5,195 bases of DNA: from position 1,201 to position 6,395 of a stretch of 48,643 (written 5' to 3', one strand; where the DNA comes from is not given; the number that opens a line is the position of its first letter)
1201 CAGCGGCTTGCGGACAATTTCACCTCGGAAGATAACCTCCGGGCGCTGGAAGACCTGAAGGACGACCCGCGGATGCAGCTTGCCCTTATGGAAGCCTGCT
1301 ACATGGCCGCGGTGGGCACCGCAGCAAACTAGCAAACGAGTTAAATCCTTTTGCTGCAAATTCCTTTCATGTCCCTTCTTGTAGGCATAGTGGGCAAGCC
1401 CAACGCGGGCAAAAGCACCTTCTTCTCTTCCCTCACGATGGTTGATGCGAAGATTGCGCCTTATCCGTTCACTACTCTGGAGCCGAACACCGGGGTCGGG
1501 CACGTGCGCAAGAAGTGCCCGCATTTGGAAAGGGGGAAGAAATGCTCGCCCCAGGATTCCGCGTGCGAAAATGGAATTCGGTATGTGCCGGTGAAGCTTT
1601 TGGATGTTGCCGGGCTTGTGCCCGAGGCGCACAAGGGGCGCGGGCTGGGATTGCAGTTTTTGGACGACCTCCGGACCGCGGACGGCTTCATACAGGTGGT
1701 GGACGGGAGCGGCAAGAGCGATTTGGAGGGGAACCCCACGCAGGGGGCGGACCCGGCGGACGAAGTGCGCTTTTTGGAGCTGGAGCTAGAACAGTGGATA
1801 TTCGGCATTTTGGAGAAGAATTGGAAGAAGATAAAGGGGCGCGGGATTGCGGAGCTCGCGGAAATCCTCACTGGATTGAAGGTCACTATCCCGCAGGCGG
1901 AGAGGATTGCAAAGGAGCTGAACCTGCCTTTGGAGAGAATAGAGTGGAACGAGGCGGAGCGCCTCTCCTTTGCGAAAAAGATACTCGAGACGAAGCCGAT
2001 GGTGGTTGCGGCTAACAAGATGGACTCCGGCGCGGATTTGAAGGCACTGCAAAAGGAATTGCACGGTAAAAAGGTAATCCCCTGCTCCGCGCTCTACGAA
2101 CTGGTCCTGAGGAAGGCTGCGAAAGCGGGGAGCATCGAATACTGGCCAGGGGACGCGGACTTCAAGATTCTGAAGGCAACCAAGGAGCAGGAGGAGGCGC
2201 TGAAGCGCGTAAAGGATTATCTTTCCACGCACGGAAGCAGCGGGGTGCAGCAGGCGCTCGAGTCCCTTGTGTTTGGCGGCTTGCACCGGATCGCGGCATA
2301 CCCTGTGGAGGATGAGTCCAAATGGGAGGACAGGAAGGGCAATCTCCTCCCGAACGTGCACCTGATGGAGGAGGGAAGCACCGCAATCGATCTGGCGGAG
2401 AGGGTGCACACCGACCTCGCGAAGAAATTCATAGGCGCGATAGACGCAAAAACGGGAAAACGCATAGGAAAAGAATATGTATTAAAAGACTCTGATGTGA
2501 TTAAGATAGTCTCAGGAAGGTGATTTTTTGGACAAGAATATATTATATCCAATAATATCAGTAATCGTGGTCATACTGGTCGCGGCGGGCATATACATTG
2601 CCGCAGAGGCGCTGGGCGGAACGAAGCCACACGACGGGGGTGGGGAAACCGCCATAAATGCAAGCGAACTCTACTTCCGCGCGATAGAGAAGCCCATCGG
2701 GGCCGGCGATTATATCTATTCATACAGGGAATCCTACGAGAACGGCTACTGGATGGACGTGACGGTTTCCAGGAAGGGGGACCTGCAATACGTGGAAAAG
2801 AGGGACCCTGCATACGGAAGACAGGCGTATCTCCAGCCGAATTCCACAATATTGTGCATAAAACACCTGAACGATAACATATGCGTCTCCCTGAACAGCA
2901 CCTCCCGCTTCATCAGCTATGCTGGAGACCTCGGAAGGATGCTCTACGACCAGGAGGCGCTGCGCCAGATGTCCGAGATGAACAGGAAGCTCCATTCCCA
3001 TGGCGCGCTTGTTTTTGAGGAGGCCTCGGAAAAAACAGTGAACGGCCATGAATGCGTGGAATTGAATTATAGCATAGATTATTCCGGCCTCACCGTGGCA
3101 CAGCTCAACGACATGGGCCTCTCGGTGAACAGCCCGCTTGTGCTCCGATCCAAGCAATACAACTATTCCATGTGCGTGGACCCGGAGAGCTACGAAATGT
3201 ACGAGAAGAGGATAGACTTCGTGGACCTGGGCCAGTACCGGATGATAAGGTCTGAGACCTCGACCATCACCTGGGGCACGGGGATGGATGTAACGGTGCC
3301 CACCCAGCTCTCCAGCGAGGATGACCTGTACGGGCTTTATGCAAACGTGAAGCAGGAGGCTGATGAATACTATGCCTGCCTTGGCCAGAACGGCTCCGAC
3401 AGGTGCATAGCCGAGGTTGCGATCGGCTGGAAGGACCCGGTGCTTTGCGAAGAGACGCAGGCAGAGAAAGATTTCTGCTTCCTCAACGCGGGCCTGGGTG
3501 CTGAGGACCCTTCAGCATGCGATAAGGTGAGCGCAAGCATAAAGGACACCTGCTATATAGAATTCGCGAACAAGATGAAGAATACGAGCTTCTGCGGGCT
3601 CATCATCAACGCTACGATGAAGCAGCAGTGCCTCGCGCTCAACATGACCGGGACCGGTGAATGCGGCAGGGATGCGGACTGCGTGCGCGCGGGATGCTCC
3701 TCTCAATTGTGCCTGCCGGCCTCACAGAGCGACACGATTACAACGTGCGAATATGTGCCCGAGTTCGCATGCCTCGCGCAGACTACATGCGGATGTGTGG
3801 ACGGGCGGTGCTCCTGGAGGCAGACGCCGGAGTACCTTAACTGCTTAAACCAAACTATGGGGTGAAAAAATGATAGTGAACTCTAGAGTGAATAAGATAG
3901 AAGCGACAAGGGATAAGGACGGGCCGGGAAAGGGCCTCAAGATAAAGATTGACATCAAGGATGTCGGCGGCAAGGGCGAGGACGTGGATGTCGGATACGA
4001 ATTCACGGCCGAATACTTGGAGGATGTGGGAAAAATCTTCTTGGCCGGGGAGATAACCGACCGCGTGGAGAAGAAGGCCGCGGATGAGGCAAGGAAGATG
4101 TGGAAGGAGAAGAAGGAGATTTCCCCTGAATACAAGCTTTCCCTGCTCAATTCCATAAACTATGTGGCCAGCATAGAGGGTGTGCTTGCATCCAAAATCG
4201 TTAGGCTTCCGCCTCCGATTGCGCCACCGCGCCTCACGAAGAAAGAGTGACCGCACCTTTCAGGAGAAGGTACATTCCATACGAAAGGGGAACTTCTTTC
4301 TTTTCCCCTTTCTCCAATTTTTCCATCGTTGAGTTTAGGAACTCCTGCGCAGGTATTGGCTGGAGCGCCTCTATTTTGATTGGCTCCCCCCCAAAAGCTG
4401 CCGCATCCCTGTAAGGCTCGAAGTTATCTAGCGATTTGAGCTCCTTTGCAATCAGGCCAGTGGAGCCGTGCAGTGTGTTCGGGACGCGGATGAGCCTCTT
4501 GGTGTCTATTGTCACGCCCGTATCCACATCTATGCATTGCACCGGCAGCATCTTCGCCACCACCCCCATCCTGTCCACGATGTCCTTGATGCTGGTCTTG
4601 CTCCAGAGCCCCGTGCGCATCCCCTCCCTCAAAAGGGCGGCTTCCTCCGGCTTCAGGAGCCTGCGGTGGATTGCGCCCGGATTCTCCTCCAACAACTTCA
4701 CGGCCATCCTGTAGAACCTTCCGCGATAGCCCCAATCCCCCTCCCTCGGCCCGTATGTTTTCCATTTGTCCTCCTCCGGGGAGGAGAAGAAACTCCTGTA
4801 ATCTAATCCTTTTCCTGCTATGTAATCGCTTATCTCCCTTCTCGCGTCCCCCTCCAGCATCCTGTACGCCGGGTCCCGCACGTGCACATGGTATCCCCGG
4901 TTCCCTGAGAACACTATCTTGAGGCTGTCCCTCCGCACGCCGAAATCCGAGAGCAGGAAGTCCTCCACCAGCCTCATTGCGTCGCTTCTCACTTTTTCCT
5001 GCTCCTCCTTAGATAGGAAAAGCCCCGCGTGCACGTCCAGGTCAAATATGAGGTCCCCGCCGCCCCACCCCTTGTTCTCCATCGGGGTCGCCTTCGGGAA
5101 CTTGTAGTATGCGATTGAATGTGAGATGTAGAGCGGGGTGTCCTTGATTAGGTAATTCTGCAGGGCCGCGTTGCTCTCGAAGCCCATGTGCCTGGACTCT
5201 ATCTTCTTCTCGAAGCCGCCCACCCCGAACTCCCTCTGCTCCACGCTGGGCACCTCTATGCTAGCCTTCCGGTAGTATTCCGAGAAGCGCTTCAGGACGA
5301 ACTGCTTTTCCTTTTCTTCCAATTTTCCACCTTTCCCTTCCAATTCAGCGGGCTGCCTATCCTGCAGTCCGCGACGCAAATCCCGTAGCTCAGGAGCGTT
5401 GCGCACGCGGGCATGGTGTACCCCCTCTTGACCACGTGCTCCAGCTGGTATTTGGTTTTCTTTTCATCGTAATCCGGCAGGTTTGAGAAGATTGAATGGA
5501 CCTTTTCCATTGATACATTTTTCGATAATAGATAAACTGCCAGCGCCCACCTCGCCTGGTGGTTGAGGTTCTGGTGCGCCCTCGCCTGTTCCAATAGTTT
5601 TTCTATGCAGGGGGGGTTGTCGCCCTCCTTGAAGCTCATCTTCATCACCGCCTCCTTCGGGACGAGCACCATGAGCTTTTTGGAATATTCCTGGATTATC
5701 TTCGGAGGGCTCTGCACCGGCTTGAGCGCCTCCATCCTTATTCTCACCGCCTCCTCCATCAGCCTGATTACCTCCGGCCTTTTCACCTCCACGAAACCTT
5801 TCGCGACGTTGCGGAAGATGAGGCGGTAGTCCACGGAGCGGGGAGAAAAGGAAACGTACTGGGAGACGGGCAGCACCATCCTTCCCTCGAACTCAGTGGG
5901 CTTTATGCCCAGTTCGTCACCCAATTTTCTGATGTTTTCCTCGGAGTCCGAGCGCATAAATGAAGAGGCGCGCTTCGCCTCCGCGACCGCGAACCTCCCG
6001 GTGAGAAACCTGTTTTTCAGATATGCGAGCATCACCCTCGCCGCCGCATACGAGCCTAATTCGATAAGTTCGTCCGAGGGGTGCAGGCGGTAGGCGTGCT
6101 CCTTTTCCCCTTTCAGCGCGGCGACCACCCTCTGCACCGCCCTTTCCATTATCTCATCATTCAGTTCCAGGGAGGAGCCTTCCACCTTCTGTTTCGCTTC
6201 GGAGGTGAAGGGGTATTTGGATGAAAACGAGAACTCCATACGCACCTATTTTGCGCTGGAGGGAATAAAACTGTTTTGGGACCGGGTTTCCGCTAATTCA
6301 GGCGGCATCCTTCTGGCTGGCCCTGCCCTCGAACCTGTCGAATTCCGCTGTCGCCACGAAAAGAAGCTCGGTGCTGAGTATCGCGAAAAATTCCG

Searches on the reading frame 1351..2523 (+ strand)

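Call 14: search_protein_families(library=pfam, proteins=[window:1351-2523:+], max_evalue=0.00001)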
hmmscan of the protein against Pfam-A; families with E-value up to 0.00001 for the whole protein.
window:1351-2523:+ (390 aa): 4 families
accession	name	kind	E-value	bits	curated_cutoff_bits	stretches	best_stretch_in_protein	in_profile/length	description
PF08438.16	YGR210-like_G4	-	1.6e-26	93.3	24.7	1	220-321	1-108/108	Obg-like GTPase YGR210-like, G4 motif-containing domain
PF01926.29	MMR_HSR1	-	7.5e-18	65.1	21.9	1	11-123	2-86/113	50S ribosome-binding GTPase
PF02824.27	TGS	-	3.5e-13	49.8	22.2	1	339-387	13-59/60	TGS domain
PF02421.24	FeoB_N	-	5.4e-07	29.7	27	0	11-51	3-43/156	Ferrous iron transport protein B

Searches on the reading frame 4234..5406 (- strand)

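Call 14: search_protein_families(library=pfam, proteins=[window:4234-5406:-], max_evalue=0.00001)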
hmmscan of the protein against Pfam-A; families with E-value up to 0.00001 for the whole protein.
window:4234-5406:- (390 aa): 1 family
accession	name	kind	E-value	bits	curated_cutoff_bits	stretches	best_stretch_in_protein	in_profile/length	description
PF01896.25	DNA_primase_S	-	4.7e-15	56.8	26.8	1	138-323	22-161/163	DNA primase small subunit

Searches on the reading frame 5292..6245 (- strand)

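Call 14: search_protein_families(library=pfam, proteins=[window:5292-6245:-], max_evalue=0.00001)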
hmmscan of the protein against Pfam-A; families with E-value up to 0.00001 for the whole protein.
window:5292-6245:- (317 aa): 1 family
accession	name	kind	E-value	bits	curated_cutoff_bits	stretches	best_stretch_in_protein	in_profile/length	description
PF04104.19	DNA_primase_lrg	-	6.6e-14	52.3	22.4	1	149-291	23-205/266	Eukaryotic and archaeal DNA primase, large subunit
